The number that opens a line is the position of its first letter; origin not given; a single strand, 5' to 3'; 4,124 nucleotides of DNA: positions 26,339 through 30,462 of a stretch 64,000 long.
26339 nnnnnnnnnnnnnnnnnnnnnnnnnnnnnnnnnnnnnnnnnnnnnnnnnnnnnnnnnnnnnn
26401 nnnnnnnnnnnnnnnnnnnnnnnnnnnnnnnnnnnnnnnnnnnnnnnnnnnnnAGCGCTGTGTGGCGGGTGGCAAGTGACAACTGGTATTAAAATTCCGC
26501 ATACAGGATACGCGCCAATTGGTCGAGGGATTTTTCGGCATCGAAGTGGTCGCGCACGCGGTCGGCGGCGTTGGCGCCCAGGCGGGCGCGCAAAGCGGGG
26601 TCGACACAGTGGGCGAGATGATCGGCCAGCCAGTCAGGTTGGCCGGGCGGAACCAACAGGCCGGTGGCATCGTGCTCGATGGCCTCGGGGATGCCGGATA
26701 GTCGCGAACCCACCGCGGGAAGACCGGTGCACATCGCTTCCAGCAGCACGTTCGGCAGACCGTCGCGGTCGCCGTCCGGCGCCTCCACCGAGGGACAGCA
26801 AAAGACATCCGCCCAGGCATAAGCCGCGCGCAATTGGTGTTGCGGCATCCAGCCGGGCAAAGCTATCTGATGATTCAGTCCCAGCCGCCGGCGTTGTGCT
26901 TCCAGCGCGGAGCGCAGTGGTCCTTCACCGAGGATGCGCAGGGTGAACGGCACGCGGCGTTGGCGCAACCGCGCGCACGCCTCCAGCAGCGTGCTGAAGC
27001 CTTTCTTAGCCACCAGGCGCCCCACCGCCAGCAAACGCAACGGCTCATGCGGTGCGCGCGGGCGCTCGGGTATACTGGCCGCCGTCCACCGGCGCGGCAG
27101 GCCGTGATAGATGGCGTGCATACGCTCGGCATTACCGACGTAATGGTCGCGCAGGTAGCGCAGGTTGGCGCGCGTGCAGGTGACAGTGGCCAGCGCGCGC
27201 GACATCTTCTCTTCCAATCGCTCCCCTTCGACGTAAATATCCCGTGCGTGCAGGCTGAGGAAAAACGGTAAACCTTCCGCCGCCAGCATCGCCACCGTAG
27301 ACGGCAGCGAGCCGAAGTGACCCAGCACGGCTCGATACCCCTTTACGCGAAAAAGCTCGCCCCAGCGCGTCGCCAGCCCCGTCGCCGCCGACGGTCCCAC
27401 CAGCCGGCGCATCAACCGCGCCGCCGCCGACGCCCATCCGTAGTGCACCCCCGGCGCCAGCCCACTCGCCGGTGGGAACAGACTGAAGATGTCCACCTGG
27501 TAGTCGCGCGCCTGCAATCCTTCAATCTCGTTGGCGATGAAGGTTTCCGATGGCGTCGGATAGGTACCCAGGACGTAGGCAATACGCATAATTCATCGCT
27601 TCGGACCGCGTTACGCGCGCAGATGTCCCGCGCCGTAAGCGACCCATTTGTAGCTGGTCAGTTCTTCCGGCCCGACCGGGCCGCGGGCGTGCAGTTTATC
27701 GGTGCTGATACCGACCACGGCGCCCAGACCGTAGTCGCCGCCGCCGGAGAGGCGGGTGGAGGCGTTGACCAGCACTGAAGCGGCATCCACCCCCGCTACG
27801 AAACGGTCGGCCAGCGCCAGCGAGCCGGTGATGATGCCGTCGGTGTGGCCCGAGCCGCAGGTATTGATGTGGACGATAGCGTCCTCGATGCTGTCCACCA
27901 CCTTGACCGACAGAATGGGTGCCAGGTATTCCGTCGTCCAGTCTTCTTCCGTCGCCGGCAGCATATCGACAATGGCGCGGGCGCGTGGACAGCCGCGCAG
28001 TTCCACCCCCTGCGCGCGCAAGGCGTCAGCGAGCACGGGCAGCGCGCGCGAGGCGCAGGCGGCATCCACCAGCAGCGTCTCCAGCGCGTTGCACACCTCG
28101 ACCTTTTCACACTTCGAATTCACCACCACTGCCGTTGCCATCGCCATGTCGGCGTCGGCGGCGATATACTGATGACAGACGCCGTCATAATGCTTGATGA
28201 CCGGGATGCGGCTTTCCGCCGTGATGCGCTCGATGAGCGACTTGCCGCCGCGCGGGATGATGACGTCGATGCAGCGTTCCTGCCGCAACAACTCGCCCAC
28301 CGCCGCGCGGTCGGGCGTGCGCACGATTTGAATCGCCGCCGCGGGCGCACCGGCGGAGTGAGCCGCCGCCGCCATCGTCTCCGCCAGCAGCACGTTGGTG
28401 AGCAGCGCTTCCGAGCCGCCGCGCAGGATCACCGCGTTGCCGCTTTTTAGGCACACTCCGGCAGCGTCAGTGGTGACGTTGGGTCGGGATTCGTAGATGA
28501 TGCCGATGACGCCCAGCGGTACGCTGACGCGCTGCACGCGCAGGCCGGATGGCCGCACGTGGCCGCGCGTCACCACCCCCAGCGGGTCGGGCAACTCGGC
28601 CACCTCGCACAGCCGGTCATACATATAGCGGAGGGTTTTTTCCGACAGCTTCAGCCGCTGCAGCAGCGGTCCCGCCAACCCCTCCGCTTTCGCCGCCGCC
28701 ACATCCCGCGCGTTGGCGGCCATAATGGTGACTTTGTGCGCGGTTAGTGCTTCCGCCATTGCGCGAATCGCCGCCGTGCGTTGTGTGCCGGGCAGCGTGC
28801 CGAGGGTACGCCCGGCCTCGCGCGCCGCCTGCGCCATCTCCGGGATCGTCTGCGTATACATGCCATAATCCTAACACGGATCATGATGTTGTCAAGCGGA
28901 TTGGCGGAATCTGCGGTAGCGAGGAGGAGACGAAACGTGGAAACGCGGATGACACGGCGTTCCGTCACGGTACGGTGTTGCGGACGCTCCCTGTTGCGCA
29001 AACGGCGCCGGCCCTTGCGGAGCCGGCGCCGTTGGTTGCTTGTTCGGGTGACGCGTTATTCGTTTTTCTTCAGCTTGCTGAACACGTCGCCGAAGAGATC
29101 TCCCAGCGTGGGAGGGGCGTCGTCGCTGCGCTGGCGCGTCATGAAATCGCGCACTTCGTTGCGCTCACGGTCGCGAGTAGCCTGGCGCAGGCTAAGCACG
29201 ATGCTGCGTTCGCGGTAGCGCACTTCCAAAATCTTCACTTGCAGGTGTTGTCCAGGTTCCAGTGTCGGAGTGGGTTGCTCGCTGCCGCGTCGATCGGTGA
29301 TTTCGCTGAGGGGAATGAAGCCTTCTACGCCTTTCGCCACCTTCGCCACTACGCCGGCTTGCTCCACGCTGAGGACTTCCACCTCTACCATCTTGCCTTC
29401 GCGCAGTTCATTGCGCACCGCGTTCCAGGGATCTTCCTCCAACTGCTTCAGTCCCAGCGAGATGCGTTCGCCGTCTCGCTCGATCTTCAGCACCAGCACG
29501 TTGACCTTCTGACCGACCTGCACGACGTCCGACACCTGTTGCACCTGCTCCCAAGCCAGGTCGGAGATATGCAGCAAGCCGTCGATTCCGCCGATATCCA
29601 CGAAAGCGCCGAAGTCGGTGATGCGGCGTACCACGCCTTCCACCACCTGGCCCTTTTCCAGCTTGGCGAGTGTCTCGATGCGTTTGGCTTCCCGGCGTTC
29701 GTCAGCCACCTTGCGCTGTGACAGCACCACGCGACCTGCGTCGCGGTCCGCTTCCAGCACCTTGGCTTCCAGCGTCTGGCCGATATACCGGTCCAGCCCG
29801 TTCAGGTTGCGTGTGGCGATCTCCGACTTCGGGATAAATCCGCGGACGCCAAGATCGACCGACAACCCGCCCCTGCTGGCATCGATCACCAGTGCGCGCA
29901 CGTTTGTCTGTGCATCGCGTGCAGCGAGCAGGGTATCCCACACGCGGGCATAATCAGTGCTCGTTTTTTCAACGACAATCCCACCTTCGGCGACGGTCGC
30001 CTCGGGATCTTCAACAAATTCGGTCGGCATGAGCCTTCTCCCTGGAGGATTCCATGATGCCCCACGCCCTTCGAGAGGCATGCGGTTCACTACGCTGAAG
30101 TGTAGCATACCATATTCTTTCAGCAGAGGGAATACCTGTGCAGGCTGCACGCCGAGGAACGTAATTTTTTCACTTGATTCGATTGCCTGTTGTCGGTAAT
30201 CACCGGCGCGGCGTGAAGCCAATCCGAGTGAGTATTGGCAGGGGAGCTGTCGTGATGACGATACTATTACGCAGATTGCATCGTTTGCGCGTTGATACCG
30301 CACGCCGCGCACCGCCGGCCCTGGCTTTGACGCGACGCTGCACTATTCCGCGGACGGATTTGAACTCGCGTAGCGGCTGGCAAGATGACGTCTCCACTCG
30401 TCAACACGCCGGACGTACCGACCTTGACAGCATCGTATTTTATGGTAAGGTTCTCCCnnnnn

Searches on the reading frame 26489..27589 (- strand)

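Call 60: search_protein_families(library=pfam, proteins=[window:26489-27589:-], max_evalue=0.0001)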
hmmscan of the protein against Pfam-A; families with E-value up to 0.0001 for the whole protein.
window:26489-27589:- (366 aa): 5 families
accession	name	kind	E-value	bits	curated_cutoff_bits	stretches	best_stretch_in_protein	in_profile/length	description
PF13692.12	Glyco_trans_1_4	-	6.4e-33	114.4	27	1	185-328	3-139/142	Glycosyl transferases group 1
PF00534.26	Glycos_transf_1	-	1.1e-32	113.4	26.4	1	174-342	6-170/172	Glycosyl transferases group 1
PF13439.12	Glyco_transf_4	-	4.7e-08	33.7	28.5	1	15-164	5-166/170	Glycosyltransferase Family 4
PF13524.12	Glyco_trans_1_2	-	4.8e-06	27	25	1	211-358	15-142/144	Glycosyl transferase-like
PF20706.3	GT4-conflict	-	1e-05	25.2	26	1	173-349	188-372/385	Family 4 Glycosyltransferase in conflict systems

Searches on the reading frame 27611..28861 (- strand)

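Call 46: search_protein_families(library=pfam, proteins=[window:27611-28861:-], max_evalue=0.0001)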
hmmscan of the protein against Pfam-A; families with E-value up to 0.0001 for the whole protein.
window:27611-28861:- (416 aa): 1 family
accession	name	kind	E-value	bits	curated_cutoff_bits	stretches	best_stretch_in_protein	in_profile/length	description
PF00171.27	Aldedh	-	1.3e-23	83.8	23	2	5-283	30-295/461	Aldehyde dehydrogenase family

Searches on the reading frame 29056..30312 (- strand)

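Call 60: search_protein_families(library=pfam, proteins=[window:29056-30312:-], max_evalue=0.0001)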
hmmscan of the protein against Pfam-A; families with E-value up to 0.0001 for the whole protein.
window:29056-30312:- (418 aa): 3 families
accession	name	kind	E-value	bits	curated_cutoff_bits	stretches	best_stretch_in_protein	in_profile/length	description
PF00575.29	S1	-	3.2e-50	168.8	22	3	217-289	1-74/74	S1 RNA binding domain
PF21710.3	Spt6_S1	-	1.6e-12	48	27.5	1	301-377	12-88/91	Spt6, S1/OB domain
PF23459.1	S1_RRP5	-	6.2e-12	46.3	27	1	303-375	1-72/72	RRP5 S1 domain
